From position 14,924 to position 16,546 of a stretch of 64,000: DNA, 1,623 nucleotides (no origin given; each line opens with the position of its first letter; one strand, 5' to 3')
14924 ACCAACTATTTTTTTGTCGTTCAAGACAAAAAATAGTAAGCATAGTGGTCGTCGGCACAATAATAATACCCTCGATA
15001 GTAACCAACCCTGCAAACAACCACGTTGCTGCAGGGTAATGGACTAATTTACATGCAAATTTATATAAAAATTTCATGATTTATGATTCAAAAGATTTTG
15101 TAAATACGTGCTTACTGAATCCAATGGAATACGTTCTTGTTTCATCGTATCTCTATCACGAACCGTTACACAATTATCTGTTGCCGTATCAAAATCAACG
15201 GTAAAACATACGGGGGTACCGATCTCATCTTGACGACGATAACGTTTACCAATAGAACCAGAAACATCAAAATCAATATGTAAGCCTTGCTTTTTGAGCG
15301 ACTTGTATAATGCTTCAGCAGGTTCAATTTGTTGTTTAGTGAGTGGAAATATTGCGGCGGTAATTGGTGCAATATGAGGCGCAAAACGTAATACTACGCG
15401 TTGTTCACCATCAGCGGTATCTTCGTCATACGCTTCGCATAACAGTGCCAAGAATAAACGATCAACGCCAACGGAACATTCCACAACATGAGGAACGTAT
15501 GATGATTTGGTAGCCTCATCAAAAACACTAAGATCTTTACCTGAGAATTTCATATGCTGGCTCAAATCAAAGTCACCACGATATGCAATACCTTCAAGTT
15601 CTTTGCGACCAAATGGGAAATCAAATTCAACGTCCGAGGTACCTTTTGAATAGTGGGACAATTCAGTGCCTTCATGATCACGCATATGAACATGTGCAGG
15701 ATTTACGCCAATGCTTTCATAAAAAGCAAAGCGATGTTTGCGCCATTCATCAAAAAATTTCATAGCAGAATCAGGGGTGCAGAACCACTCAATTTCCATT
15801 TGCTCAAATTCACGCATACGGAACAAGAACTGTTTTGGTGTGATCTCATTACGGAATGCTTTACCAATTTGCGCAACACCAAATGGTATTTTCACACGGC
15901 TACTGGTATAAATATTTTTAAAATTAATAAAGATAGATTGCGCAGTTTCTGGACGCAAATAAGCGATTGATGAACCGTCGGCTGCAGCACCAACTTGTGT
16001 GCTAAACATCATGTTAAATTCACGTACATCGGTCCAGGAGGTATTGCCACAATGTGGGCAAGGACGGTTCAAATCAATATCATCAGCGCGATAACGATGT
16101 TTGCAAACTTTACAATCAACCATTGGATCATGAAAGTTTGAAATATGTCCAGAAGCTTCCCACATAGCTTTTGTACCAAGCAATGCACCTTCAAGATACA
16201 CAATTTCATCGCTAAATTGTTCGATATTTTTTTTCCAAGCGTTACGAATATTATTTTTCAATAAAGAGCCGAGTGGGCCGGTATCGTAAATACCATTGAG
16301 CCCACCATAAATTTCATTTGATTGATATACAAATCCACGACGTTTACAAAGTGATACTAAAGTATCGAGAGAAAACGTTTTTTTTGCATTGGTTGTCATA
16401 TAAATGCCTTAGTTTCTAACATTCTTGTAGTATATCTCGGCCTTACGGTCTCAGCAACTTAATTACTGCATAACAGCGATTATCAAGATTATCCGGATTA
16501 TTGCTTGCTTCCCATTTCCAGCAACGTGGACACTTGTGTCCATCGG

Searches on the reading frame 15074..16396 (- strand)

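Call 15: search_protein_families(library=pfam, proteins=[window:15074-16396:-], max_evalue=0.00001)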
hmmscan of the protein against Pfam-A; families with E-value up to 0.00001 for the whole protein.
window:15074-16396:- (440 aa): 2 families
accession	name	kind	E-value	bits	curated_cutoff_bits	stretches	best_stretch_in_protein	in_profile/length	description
PF03129.25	HGTP_anticodon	-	2.4e-21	76.1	21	1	347-434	2-93/94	Anticodon binding domain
PF00587.30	tRNA-synt_2b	-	5.3e-14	53.1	29.3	1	145-319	11-176/179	tRNA synthetase class II core domain (G, H, P, S and T)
